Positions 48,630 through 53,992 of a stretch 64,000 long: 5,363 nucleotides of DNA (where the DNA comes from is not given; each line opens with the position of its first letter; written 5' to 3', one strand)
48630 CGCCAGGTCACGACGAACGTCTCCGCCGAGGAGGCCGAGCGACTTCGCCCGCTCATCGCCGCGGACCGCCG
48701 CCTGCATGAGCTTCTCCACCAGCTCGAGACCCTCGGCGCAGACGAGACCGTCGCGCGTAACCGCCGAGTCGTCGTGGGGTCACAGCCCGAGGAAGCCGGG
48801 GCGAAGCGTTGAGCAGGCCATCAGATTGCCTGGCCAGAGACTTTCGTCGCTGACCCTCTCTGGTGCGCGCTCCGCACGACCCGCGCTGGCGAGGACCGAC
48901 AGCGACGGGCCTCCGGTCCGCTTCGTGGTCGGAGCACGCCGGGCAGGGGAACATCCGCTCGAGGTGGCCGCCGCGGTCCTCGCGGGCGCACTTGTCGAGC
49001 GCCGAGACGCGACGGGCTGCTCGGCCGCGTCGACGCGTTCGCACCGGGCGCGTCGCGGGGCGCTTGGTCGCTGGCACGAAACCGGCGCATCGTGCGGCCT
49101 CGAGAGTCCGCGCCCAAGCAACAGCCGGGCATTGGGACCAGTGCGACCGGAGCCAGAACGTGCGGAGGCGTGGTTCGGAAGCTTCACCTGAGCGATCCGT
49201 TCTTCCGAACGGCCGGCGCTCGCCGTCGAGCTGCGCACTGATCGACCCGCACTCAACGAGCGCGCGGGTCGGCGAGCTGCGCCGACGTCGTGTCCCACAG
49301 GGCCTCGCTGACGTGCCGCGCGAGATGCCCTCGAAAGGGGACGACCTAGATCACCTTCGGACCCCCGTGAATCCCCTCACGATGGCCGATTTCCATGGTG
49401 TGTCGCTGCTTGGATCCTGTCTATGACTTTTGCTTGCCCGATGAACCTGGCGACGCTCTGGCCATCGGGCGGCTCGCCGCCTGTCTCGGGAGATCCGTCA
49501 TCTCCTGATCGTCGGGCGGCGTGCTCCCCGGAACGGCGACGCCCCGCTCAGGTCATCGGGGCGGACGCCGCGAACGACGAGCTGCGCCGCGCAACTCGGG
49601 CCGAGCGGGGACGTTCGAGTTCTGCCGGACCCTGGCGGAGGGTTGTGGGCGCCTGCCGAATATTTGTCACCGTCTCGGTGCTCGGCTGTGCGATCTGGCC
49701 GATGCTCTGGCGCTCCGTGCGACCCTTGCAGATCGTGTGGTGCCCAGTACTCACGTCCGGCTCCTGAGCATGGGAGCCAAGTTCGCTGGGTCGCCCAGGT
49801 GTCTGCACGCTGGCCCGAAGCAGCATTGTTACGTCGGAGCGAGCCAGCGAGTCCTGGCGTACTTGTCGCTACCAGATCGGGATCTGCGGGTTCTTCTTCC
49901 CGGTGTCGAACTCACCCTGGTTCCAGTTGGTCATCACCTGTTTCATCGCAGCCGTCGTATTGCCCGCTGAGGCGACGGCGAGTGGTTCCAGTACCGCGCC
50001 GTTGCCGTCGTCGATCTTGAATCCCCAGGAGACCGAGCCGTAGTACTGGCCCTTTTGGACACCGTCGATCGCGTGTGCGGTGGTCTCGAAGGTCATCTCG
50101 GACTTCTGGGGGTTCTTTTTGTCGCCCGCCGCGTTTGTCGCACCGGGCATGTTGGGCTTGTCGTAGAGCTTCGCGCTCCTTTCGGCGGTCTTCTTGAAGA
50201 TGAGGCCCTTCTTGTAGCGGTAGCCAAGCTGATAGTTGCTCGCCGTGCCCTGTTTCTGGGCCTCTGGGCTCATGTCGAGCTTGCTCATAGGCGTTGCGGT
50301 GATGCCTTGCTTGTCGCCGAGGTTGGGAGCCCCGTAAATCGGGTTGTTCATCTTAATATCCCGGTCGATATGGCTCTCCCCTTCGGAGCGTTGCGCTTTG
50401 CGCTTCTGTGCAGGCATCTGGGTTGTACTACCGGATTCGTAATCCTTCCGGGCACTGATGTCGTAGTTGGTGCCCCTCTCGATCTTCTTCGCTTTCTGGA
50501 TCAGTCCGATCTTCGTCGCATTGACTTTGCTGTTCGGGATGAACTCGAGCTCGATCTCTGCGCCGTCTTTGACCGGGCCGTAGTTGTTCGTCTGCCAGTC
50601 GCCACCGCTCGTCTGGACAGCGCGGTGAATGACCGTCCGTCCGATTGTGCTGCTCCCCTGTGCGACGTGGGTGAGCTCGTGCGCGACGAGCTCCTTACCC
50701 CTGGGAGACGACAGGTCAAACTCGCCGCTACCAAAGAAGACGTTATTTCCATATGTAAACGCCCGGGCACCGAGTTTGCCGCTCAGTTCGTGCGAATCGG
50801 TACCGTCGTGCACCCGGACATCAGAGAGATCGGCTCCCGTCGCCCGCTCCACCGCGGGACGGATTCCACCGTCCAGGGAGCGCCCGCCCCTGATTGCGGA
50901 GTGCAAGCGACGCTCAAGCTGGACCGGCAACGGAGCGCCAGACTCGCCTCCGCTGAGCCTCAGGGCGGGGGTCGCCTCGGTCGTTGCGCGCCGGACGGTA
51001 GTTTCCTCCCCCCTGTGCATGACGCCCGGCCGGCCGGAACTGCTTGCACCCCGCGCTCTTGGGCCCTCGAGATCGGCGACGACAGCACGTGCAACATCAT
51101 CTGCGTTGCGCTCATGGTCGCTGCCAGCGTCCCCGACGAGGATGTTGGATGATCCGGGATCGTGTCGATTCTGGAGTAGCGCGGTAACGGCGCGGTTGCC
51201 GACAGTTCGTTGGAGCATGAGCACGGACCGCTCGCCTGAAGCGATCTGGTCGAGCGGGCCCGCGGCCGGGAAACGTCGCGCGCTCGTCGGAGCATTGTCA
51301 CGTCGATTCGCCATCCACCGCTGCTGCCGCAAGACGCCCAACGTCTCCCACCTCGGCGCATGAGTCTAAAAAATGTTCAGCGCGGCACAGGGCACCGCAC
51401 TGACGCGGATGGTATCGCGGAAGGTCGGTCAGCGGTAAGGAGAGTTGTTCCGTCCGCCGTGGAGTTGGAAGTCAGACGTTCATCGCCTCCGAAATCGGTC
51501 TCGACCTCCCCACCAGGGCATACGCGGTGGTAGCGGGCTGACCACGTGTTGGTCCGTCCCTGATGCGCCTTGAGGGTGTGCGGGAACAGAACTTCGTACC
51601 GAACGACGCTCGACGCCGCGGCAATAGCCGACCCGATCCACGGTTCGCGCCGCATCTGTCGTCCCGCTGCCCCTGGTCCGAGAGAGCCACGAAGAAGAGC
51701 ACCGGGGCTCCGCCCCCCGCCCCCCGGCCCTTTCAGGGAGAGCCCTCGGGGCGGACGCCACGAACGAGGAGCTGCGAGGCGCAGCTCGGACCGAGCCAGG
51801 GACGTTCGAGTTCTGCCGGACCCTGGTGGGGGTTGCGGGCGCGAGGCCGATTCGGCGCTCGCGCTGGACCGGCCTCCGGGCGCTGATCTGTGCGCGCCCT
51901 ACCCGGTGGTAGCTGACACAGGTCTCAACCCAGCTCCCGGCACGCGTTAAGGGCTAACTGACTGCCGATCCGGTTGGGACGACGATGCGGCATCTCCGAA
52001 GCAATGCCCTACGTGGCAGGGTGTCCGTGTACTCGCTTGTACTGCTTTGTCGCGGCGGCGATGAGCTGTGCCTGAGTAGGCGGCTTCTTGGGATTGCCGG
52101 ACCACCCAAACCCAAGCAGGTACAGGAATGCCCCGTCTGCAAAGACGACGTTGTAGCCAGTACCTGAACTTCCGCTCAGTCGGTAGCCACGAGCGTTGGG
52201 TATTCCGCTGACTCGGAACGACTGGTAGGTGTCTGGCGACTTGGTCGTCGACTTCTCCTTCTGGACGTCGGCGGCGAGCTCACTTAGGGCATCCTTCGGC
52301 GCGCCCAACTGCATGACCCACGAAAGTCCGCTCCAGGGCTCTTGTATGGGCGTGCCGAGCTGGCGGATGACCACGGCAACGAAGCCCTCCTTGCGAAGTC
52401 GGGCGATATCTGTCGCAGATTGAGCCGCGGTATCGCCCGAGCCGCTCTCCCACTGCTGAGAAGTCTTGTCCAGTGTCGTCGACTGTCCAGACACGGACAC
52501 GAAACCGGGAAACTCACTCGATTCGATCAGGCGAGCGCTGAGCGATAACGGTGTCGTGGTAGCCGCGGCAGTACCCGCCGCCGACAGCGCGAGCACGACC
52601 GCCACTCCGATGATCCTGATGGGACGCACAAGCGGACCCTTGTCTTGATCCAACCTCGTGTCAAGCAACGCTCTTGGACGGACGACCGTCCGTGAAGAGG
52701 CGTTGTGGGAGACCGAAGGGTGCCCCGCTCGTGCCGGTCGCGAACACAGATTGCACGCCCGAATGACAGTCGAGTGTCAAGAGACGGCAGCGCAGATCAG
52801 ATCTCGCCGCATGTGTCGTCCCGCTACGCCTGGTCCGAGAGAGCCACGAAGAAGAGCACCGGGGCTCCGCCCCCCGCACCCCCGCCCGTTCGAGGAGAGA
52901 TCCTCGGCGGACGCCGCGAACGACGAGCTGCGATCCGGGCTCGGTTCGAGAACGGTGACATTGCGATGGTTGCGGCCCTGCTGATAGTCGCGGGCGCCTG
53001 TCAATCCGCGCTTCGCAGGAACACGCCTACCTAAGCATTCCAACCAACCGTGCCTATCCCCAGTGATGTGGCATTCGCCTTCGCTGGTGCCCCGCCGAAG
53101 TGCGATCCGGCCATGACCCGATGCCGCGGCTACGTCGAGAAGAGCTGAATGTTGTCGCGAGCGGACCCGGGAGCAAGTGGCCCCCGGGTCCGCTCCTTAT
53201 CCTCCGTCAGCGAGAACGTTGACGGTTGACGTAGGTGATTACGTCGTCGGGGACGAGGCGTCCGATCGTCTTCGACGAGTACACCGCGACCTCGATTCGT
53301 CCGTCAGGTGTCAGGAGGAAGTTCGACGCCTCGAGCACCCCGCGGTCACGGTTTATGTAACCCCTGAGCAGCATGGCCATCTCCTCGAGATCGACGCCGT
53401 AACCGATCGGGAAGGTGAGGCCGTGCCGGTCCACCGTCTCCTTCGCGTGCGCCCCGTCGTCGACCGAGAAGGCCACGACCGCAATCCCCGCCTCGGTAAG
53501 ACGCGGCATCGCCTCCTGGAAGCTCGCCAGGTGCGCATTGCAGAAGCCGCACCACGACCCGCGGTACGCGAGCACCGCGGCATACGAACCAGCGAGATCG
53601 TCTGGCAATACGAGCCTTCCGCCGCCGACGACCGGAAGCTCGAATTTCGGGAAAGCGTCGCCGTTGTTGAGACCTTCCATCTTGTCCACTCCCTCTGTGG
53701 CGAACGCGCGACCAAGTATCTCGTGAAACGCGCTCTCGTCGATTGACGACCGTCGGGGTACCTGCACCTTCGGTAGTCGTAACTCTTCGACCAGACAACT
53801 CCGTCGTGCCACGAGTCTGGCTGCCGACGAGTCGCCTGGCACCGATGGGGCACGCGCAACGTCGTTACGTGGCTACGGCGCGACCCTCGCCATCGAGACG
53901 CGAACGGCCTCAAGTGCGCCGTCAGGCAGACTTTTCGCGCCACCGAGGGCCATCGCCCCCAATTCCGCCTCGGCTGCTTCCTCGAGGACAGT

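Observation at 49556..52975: Three copies of a structured repeat bracket single unrelated cargo genes: cassette-array-like organisation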

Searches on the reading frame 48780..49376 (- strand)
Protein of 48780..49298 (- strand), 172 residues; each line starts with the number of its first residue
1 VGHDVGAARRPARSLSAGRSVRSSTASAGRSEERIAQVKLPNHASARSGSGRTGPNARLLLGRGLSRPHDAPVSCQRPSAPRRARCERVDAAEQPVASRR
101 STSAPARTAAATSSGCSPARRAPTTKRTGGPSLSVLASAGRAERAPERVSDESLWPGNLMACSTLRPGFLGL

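Call 15: search_protein_families(library=pfam, proteins=[window:48780-49298:-], max_evalue=0.01)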
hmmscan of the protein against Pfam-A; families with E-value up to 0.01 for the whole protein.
window:48780-49298:- (172 aa): 0 families

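Call 84: search_protein_families(library=pfam, proteins=[window:48859-49350:-, window:48858-49376:-], max_evalue=1)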
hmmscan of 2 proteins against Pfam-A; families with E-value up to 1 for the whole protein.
window:48859-49350:- (164 aa): 1 family
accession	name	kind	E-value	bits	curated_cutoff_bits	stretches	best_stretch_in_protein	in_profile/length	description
PF17940.6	TetR_C_31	-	0.089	13.4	27.4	1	80-129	20-70/107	Tetracyclin repressor-like, C-terminal domain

window:48858-49376:- (173 aa): 0 families

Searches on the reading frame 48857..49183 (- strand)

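Call 84: search_protein_families(library=pfam, proteins=[window:48857-49183:-], max_evalue=1)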
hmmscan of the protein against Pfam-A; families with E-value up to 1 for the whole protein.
window:48857-49183:- (109 aa): 1 family
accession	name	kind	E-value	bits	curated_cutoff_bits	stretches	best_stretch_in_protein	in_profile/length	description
PF04484.17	QWRF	-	0.95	9.5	25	0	34-101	59-97/302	QWRF family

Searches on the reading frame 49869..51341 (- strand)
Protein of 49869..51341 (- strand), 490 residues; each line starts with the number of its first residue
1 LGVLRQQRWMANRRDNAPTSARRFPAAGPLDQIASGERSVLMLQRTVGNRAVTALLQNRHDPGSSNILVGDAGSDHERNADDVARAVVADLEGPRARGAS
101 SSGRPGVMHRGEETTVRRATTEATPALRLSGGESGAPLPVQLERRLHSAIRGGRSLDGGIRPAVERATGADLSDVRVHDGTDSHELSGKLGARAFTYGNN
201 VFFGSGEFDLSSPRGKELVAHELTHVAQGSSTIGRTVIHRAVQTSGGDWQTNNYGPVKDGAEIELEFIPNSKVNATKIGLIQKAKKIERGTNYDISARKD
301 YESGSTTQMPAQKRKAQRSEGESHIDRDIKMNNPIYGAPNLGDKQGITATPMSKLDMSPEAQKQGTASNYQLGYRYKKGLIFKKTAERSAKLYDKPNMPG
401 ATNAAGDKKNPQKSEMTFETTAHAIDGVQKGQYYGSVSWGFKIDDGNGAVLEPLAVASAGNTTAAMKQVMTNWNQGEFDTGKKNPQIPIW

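Call 9: search_protein_families(library=pfam, proteins=[window:49869-51341:-], max_evalue=0.01)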
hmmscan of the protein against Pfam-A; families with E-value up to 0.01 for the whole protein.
window:49869-51341:- (490 aa): 1 family
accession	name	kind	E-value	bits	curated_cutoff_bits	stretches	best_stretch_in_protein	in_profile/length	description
PF13699.11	eCIS_core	-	9e-26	90.3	22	1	156-231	2-77/79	eCIS core domain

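Call 20: search_protein_families(library=ncbifam, proteins=[window:49869-51341:-], max_evalue=0.01)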
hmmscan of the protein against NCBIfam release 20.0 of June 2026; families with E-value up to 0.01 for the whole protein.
window:49869-51341:- (490 aa): 0 families

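Call 26: find_encoding_contigs(protein=window:49869-51341:-, flank=6000, max_places=10)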
Protein window:49869-51341:- (490 aa): no gene with exactly this product is on record in the collection.

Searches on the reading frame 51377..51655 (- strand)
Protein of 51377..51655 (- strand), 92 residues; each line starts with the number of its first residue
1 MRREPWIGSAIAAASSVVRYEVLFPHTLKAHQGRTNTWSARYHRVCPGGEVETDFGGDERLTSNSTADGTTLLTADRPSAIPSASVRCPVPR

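Call 20: search_protein_families(library=ncbifam, proteins=[window:51377-51655:-], max_evalue=0.01)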
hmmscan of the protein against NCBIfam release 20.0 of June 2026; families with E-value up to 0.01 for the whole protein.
window:51377-51655:- (92 aa): 0 families

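Call 84: search_protein_families(library=pfam, proteins=[window:51380-51649:-], max_evalue=1)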
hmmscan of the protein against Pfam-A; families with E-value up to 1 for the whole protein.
window:51380-51649:- (90 aa): 0 families

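Call 87: find_homologous_proteins(query=window:51380-51655:-, max_evalue=0.01)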
Query window:51380-51655:- (92 aa): 1 proteins with E <= 0.01 among 4 candidates.
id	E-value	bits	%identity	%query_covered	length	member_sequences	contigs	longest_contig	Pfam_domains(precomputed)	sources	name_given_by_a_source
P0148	6.8e-56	204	100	100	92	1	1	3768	-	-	-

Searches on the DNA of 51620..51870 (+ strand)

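Call 106: search_dna_similar(query=window:51620-51870:+, collection=phages, mode=distant, max_evalue=0.01, max_rows=10)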
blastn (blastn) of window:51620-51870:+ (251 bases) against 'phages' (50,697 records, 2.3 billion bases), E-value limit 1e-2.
No match.

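Call 107: search_dna_similar(query=window:51620-51870:+, collection=plasmids, mode=distant, max_evalue=0.01, max_rows=10)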
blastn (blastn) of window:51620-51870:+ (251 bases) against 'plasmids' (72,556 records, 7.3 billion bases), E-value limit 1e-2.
No match.

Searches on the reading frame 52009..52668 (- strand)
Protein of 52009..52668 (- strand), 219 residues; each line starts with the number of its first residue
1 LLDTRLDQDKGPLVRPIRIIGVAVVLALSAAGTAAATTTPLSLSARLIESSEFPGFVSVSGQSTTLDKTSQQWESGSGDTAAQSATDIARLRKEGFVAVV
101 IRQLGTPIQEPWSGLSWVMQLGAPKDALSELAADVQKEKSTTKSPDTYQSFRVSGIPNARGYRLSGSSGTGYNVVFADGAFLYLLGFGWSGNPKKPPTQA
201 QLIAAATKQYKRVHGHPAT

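Call 9: search_protein_families(library=pfam, proteins=[window:52009-52668:-], max_evalue=0.01)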
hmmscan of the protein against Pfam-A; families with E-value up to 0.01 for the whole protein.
window:52009-52668:- (219 aa): 0 families

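Call 20: search_protein_families(library=ncbifam, proteins=[window:52009-52668:-], max_evalue=0.01)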
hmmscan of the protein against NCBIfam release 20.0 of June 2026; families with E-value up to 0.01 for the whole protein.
window:52009-52668:- (219 aa): 0 families

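Call 25: find_encoding_contigs(protein=window:52009-52668:-, flank=6000, max_places=10)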
Protein window:52009-52668:- (219 aa): no gene with exactly this product is on record in the collection.

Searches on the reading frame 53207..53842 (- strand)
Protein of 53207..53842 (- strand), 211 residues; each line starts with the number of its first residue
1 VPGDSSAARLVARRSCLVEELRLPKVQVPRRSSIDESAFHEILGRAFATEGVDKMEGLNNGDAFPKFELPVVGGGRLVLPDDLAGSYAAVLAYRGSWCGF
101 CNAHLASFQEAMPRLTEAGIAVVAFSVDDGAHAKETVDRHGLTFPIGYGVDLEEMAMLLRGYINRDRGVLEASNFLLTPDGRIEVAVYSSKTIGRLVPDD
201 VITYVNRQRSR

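Call 9: search_protein_families(library=pfam, proteins=[window:53207-53842:-], max_evalue=0.01)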
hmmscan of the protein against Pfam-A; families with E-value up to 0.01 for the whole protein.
window:53207-53842:- (211 aa): 2 families
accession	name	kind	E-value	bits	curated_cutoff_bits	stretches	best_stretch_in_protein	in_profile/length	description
PF00578.27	AhpC-TSA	-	4.4e-16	59.4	26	1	61-184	2-122/124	AhpC/TSA family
PF08534.16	Redoxin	-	1.6e-08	34.9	26.6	1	60-149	2-93/148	Redoxin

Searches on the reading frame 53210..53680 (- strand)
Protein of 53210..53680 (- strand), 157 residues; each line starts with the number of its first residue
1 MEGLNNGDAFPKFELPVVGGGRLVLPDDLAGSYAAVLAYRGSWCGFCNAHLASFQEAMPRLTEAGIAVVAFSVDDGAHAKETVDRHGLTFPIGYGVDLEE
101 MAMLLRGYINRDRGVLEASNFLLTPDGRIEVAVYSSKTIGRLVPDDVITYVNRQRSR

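Call 85: find_encoding_contigs(protein=window:53210-53680:-, flank=6000, max_places=10)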
Protein window:53210-53680:- (157 aa): 4 contigs read that carry it; 4 places shown.
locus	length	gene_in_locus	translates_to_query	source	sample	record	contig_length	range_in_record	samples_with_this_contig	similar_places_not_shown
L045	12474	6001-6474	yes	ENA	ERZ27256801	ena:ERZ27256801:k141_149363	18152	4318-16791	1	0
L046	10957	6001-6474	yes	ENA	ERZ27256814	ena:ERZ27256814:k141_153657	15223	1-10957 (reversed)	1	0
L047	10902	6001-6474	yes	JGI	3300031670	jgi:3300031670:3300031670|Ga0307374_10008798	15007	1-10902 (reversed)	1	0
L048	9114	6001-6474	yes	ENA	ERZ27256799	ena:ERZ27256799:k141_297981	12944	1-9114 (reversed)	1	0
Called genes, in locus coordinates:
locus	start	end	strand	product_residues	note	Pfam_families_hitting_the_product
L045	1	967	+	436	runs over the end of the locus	PF13458:Peripla_BP_6, PF01094:ANF_receptor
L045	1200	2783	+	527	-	PF01494:FAD_binding_3, PF21274:Rng_hyd_C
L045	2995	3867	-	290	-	-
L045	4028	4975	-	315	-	PF04909:Amidohydro_2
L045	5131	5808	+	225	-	PF00596:Aldolase_II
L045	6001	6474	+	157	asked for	PF08534:Redoxin, PF00578:AhpC-TSA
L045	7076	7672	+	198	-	-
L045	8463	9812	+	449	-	PF13699:eCIS_core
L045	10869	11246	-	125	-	PF20586:DUF6788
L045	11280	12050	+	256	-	-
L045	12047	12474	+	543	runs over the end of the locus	-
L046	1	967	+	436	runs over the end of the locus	PF13433:Peripla_BP_5 (faint), PF13458:Peripla_BP_6, PF01094:ANF_receptor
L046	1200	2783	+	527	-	PF01494:FAD_binding_3, PF21274:Rng_hyd_C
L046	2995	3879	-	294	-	-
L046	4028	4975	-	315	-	PF04909:Amidohydro_2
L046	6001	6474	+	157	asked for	PF08534:Redoxin, PF00578:AhpC-TSA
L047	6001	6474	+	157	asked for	PF08534:Redoxin, PF00578:AhpC-TSA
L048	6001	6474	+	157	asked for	PF08534:Redoxin, PF00578:AhpC-TSA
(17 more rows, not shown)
